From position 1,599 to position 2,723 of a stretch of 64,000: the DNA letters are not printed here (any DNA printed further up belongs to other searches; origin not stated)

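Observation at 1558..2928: A GC-rich secreted metalloprotease gene directly downstream of tRNA-Gln, a probable horizontally acquired islet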

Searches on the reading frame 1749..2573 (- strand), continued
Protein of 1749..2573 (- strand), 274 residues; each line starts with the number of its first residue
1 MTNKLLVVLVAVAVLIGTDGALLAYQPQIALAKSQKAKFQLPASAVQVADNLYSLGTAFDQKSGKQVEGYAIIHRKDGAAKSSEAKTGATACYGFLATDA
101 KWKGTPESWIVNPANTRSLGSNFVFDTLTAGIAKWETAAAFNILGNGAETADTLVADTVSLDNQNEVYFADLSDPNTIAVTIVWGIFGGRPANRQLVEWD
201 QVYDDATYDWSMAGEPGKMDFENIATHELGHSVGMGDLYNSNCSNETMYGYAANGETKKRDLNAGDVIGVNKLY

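Call 37: search_protein_families(library=pfam, proteins=[L097:587-1213:-, L097:2101-2997:-, L097:2913-3557:-, L097:3714-4247:-, L097:4303-4833:-, L097:7281-7766:-, L097:7779-8468:-, L097:5738-6082:+, L097:6226-6567:+], max_evalue=0.001)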
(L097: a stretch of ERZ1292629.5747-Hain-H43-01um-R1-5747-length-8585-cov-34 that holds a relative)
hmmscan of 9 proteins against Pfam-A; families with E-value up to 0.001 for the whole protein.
L097:587-1213:- (208 aa): 3 families
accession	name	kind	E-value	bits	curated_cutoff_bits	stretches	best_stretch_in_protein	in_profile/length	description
PF02357.24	NusG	-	2.4e-28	98.9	22.2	1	38-140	2-92/93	Transcription termination factor nusG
PF00467.35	KOW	-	7.6e-05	22.8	22.3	1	157-187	1-31/32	KOW motif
PF23284.2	KOW2_Spt5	-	0.00093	19.4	28.9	1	158-207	2-49/50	Transcription elongation factor SPT5, second KOW domain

L097:2101-2997:- (298 aa): 1 family
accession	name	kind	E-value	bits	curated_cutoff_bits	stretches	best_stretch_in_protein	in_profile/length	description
PF04402.19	SIMPL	-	2.2e-47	162.4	25.2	1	84-295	1-205/205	Protein of unknown function (DUF541)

L097:2913-3557:- (214 aa): 0 families

L097:3714-4247:- (177 aa): 1 family
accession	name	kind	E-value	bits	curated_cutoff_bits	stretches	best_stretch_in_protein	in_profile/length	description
PF01923.23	Cob_adeno_trans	-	3.2e-40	138.4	24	1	2-163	1-170/171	Cobalamin adenosyltransferase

L097:4303-4833:- (176 aa): 0 families

L097:7281-7766:- (161 aa): 1 family
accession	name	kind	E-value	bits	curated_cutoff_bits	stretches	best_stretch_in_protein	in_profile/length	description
PF01245.26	Ribosomal_L19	-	3e-26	92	22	1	18-121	18-107/111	Ribosomal protein L19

L097:7779-8468:- (229 aa): 1 family
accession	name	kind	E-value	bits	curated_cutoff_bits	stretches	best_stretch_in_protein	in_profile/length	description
PF00849.27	PseudoU_synth_2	-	9.4e-33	114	26.8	1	10-166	2-151/152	RNA pseudouridylate synthase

L097:5738-6082:+ (114 aa): 1 family
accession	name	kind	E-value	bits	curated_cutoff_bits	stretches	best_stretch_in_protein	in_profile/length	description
PF01520.23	Amidase_3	-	2.9e-05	24.6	27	1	4-92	30-110/174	N-acetylmuramoyl-L-alanine amidase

L097:6226-6567:+ (113 aa): 0 families

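Call 38: search_protein_families(library=pfam, proteins=[L094:63-920:+, L094:940-1632:+, L094:1724-2491:+, L094:2495-3991:+, L094:3996-4568:+, L094:5506-6021:+, L094:6096-7559:+], max_evalue=0.001)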
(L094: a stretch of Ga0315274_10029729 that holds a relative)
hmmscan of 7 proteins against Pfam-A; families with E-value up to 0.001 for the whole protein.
L094:63-920:+ (285 aa): 1 family
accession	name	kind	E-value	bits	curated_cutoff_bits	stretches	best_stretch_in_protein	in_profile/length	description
PF13814.12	Replic_Relax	-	6.7e-28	98.5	25.3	1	29-211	1-182/191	Replication-relaxation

L094:940-1632:+ (230 aa): 1 family
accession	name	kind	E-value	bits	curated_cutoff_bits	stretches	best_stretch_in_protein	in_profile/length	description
PF24850.1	CC_BshC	-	7.2e-05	23.1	27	1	129-196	71-140/159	Bacillithiol biosynthesis BshC, C-terminal coiled-coil domain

L094:1724-2491:+ (255 aa): 0 families

L094:2495-3991:+ (498 aa): 4 families
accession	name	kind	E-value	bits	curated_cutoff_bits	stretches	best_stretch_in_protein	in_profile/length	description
PF10412.15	TrwB_AAD_bind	-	1.1e-13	51.3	20.5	1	65-362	11-286/387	Type IV secretion-system coupling protein DNA-binding domain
PF02534.20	T4SS-DNA_transf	-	1.3e-07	31.3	20.1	1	70-363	45-345/468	Type IV secretory system Conjugative DNA transfer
PF12696.13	TraG-D_C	-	5.4e-07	30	22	1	323-385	2-69/126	TraM recognition site of TraD and TraG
PF01935.23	DUF87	-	3.6e-05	24.4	23.2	1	71-219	25-146/220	Helicase HerA, central domain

L094:3996-4568:+ (190 aa): 0 families

L094:5506-6021:+ (171 aa): 0 families

L094:6096-7559:+ (487 aa): 6 families
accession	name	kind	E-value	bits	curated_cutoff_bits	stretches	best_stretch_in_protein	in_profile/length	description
PF10412.15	TrwB_AAD_bind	-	1.3e-12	47.7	20.5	1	86-227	11-146/387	Type IV secretion-system coupling protein DNA-binding domain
PF01935.23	DUF87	-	4.2e-08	34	23.2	1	90-173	23-100/220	Helicase HerA, central domain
PF13401.12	AAA_22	-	4.3e-05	24.3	27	0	89-129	4-44/130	AAA domain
PF24389.1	ORC-CDC6-like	-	0.00015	21.1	27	0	89-116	31-58/571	ORC-CDC6-like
PF12696.13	TraG-D_C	-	0.00024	21.4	22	1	340-403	2-70/126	TraM recognition site of TraD and TraG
PF25199.1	nSTAND_NTPase5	-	0.00047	20.4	34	0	86-141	37-93/145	Novel STAND NTPase 5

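Call 40: search_solved_structures(query=A1, max_evalue=0.01, show_alignments=2)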
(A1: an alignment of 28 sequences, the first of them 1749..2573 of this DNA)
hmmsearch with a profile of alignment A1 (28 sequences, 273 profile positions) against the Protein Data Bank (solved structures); distinct sequences matched with E-value up to 0.01: 44.
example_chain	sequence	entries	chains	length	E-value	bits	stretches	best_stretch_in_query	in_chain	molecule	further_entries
2y6c_A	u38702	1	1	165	5.5e-07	32.4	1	209-273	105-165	MATRILYSIN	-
1mmp_A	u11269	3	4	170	5.9e-07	32.3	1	209-273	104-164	GELATINASE A | MATRILYSIN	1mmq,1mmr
2ddy_A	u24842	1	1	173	6.1e-07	32.3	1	209-273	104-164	Matrilysin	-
2y6d_A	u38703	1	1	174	6.2e-07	32.3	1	209-273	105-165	MATRILYSIN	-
7wxx_A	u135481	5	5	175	3.7e-06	29.7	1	209-273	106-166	Matrilysin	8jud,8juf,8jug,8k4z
5ue2_A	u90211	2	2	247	1.2e-05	28.1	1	209-273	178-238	Matrilysin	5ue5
2mzh_A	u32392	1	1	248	1.2e-05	28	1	209-273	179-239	Matrilysin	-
2mze_A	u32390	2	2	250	1.2e-05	28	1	209-273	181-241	Matrilysin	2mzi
1q3a_A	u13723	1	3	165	1.8e-05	27.5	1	209-273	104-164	Stromelysin-2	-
3v96_B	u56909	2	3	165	1.9e-05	27.4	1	209-273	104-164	Stromelysin-2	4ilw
9csx_A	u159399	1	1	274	5.5e-05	25.9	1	209-273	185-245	Stromelysin-2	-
1hfs_A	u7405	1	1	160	0.00035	23.3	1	221-273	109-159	STROMELYSIN-1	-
2jnp_A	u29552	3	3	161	0.00035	23.2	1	221-273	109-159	Matrix metalloproteinase-3 | Stromelysin-1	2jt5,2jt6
1qic_A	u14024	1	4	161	0.00036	23.2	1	221-273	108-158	PROTEIN (STROMELYSIN-1)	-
1qia_A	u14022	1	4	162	0.00036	23.2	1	221-273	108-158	STROMELYSIN-1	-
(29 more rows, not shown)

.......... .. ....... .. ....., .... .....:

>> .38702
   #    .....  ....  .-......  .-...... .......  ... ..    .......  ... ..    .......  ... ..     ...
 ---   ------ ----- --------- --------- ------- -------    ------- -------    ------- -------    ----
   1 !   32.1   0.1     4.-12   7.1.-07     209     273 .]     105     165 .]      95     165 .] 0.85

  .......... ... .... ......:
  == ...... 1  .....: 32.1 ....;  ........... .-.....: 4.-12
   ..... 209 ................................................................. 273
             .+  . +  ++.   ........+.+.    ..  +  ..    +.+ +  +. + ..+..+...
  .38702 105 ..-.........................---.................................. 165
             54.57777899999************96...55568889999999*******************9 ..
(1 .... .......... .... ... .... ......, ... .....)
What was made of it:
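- On Matrixin / Peptidase_M10 (Pfam PF00413): D237 aligns with the third His of MMP-7 (call 40).
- Closest known: Karilysin of Tannerella forsythia and vertebrate MMP-7 catalytic domains. Same: It shares the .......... zinc helix, the Met-turn, and a C-terminal helix ending in ..GDxxG(I/V)xKLY (call 40).
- D237 aligns with the third zinc-binding His of MMP-7 (call 40).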

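Call 47: predict_structure(alignment_id=A1)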
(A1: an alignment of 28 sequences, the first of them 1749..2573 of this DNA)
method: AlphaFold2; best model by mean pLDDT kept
length: 274 residues; sequences in the alignment: 28
mean_pLDDT: 47.5   pTM: 0.54
mean pLDDT of the five models: 47.5, 39.5, 37.4, 36.2, 35.9
residues with pLDDT >= 90: 0; 70-90: 17; 50-70: 86; < 50: 171
segments of 3 or more residues with pLDDT < 50: 17-35, 80-164, 189-192, 212-214, 216-219, 221-274
pLDDT, mean of each block of 10 residues (from residue 1): 54 49 39 52 72 71 64 64 39 34 38 43 45 38 32 31 51 67 61 57 58 49 42 41 38 29 30 29
secondary structure, 60 per line:
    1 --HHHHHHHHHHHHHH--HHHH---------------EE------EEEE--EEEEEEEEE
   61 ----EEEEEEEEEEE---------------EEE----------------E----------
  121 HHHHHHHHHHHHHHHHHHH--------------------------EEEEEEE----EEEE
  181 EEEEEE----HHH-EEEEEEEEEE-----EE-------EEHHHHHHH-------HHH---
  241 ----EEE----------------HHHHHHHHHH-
elements in order: H3-16 H19-22 E46-49 E52-60 E65-75 E91-93 H121-139 E166-172 E177-186 E195-204 H221-227 E245-247 H264-273
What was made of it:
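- Tried and rejected: With 28 sequences it gave pLDDT 47.5 and was discarded (call 47).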

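Call 62: predict_structure(alignment_id=A5)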
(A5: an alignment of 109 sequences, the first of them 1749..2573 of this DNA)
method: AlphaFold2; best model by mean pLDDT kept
length: 274 residues; sequences in the alignment: 109
mean_pLDDT: 86.9   pTM: 0.83
mean pLDDT of the five models: 86.9, 83.4, 81.9, 81.3, 78.7
residues with pLDDT >= 90: 210; 70-90: 17; 50-70: 24; < 50: 23
segments of 3 or more residues with pLDDT < 50: 1-3, 16-18, 20-32, 84-87
pLDDT, mean of each block of 10 residues (from residue 1): 52 50 38 72 95 96 94 83 53 93 92 94 98 98 95 94 96 95 96 95 96 96 98 94 92 92 96 96
secondary structure, 60 per line:
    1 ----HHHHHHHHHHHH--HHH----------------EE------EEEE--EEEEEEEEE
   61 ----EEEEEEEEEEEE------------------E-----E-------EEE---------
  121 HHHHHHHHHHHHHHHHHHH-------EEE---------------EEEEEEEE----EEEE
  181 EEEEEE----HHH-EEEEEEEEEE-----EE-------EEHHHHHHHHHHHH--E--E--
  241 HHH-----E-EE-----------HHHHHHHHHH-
elements in order: H5-16 E46-49 E52-60 E65-76 E109-111 H121-139 E147-149 E165-172 E177-186 E195-204 H221-232 H264-273
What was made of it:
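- On Matrixin / Peptidase_M10 (Pfam PF00413): The AlphaFold2 model has pLDDT 86.9 (call 62).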

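Call 64: fold_search(model_id=the predicted structure, library=pdb)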
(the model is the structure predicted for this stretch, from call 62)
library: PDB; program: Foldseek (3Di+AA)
matches with E <= 10: 497; with E <= 0.001: 156
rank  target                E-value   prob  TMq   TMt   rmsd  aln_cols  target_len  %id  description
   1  2y6c                  1.1e-08  1.00  0.45  0.73   5.5       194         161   20  The Discovery of MMP7 inhibitors Exploiting a Novel Selectivity Trigger (released 2011-05-04)
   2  2y6d                  2.1e-08  1.00  0.43  0.71   5.7       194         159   20  The Discovery of MMP7 Inhibitors Exploiting a Novel Selectivity Trigger (released 2011-05-04)
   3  8k4z_A                9.4e-08  1.00  0.42  0.67   5.8       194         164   21  Crystal structure of human MMP-7 in complex with inhibitor (released 2024-04-17)
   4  8jud_A                1.1e-07  1.00  0.44  0.71   5.5       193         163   20  Crystal structure of human MMP-7 in complex with inhibitor (released 2023-11-01)
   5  7xgj_A                1.1e-07  1.00  0.45  0.69   5.4       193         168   16  Crystal structure of human MMP-2 catalytic domain in complex with inhibitor (released 2022-06-29)
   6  8juf_A                1.4e-07  1.00  0.44  0.72   5.5       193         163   20  Crystal structure of human MMP-7 in complex with inhibitor (released 2023-11-01)
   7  7wxx_A                1.5e-07  1.00  0.44  0.70   5.7       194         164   20  Crystal structure of human MMP-7 in complex with inhibitor (released 2022-10-05)
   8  8jug_A                1.7e-07  1.00  0.42  0.68   5.6       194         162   21  Crystal structure of human MMP-7 in complex with inhibitor (released 2023-11-01)
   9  1mmp_A                2.4e-07  1.00  0.44  0.69   5.7       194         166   22  MATRILYSIN COMPLEXED WITH CARBOXYLATE INHIBITOR (released 1996-04-03)
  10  1jiz_A                3.0e-07  1.00  0.43  0.67   5.9       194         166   17  Crystal Structure Analysis of human Macrophage Elastase MMP-12 (released 2002-07-03)
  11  3ayu_A                3.9e-07  1.00  0.45  0.72   5.2       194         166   16  Crystal structure of MMP-2 active site mutant in complex with APP-drived decapeptide inhibitor (released 2011-08-03)
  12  8b2q_A                5.7e-07  1.00  0.43  0.68   5.8       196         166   19  Matrix-metallopeptidase inhibitor Potempin A (PotA) from Tannerella forsythia in complex with T. forsythia karilysin. (released 2022-12-21)
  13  2n8r_A                6.4e-07  1.00  0.41  0.65   5.9       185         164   17  Productive complex between MMP-12 and synthetic triple-helical collagen, revealed through paramagnetic NMR (released 2016-02-24)
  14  6mav_A                7.2e-07  1.00  0.42  0.68   5.8       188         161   16  Complex of tissue inhibitor of metalloproteinase-1 (TIMP-1) mutant L34G with matrix metalloproteinase-3 catalytic doma (released 2019-05-15)
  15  1mmr                  9.9e-07  1.00  0.45  0.70   5.5       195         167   20  MATRILYSIN COMPLEXED WITH SULFODIIMINE INHIBITOR (released 1996-04-03)
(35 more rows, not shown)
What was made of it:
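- On Matrixin / Peptidase_M10 (Pfam PF00413): The top 50 Foldseek matches are all MMPs or karilysin, with E down to 1e-8 and target TM up to 0.73 (call 64).
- Closest known: Karilysin of Tannerella forsythia and vertebrate MMP-7 catalytic domains. Same: The catalytic-domain fold is the same (Foldseek E 1e-8 to 1e-6, target TM 0.66-0.73, call 64).
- Foldseek's best matches are MMP-7, MMP-2, MMP-12 and karilysin (E 1e-8, target TM 0.73, call 64).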

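Call 66: search_protein_families(library=ncbifam, proteins=[window:1749-2573:-, L095:1604-2383:+, L095:2410-2925:+], max_evalue=0.01)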
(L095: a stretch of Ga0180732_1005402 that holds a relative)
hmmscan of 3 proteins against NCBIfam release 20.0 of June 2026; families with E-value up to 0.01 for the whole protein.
window:1749-2573:- (274 aa): 4 families
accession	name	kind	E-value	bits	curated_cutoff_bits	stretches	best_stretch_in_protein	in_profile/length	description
NF041905.1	MXAN_2677_2678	equivalog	1e-08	34.5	250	1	219-274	182-234/283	myxosortase-dependent metalloprotease, MXAN_2677/MXAN_2678 family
NF038122.1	metallo_LGF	subfamily_domain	0.00022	21.4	80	1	207-240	130-162/274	NF038122 family metalloprotease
TIGR03296.1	M6dom_TIGR03296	domain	0.0015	18.4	110.8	1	218-243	162-190/286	M6 family metalloprotease domain-containing protein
NF033628.1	snapalysin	exception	0.0083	16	300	0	220-272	147-198/207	snapalysin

L095:1604-2383:+ (259 aa): 6 families
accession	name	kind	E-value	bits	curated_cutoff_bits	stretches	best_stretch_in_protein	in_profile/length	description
TIGR02883.1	spore_cwlD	equivalog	3.4e-14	53.4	221.55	1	32-163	1-129/189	N-acetylmuramoyl-L-alanine amidase CwlD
NF007751.0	PRK10431.1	equivalog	6.4e-08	31.6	532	1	33-156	193-300/445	N-acetylmuramoyl-L-alanine amidase AmiB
NF007652.1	PRK10319.1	equivalog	1.2e-07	31.3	400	1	30-142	56-150/291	N-acetylmuramoyl-L-alanine amidase AmiA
NF038140.1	amidase_Rv3717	exception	7.2e-07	28.9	335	1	22-143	14-137/233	Rv3717 family N-acetylmuramoyl-L-alanine amidase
NF038267.1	amidase_AmiC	exception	7.4e-05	21.5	700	1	33-142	188-279/407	N-acetylmuramoyl-L-alanine amidase AmiC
TIGR04203.1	RPT_S_cricet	repeat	0.0094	16.1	60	0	197-221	4-29/38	TIGR04203-type repeat-containing surface protein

L095:2410-2925:+ (171 aa): 0 families
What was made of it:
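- On Snapalysin (MEROPS M7): NCBIfam NF033628 scores 16 bits against a cut-off of 300 (call 66).
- Closest known: Snapalysin. Different: The NCBIfam snapalysin model scores 16 bits against a cut-off of 300 (call 66).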

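Call 75: find_encoding_contigs(protein=P0005, flank=8000, max_places=1)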
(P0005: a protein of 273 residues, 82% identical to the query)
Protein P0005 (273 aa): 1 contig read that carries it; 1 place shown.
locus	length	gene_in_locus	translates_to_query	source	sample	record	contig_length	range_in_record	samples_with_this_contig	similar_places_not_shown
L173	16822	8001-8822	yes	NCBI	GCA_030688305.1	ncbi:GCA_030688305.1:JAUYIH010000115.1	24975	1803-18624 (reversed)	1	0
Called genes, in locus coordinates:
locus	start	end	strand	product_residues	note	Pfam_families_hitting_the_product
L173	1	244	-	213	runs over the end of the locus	PF02357:NusG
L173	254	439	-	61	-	PF00584:SecE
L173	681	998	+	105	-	-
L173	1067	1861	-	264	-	PF04402:SIMPL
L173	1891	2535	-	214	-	-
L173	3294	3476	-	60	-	-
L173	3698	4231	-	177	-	PF01923:Cob_adeno_trans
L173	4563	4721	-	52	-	-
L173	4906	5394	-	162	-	PF01245:Ribosomal_L19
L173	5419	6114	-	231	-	PF00849:PseudoU_synth_2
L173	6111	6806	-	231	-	PF01255:Prenyltransf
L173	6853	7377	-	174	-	PF00293:NUDIX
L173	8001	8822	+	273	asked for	PF00413:Peptidase_M10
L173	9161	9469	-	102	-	-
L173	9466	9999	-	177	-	-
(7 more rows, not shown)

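Call 76: find_encoding_contigs(protein=P0008, flank=8000, max_places=1)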
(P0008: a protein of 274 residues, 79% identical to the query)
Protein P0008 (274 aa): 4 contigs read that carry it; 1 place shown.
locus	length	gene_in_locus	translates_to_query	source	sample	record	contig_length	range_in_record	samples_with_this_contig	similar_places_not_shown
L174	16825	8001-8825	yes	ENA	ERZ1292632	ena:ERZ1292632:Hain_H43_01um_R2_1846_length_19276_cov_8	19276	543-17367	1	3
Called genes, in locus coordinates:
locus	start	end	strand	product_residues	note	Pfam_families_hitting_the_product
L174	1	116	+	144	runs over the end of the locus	-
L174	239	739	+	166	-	PF22544:HYDIN_VesB_CFA65-like_Ig (faint), PF07610:DUF1573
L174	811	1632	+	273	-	PF11139:SfLAP (weak)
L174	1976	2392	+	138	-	-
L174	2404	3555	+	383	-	PF01168:Ala_racemase_N, PF00842:Ala_racemase_C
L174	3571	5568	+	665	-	PF01432:Peptidase_M3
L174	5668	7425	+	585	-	PF00009:GTP_EFTU, PF01926:MMR_HSR1 (weak), PF22042:EF-G_D2, PF03144:GTP_EFTU_D2, PF00679:EFG_C, PF21018:BipA_C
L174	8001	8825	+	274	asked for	PF00413:Peptidase_M10 (weak)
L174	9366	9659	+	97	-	PF00076:RRM_1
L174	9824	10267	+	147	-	PF02643:DUF192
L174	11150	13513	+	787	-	PF13181:TPR_8 (faint), PF13428:TPR_14 (faint), PF00515:TPR_1 (faint), PF07719:TPR_2 (faint), PF13414:TPR_11 (faint), PF23914:TPR_CcmH_CycH (faint), PF13432:TPR_16 (faint), PF14559:TPR_19 (weak)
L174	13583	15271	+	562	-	PF03023:MurJ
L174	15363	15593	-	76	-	-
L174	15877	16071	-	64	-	-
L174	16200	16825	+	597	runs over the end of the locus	PF00009:GTP_EFTU, PF22042:EF-G_D2 (weak), PF03144:GTP_EFTU_D2, PF14492:EFG_III (weak), PF00679:EFG_C, PF06421:LepA_C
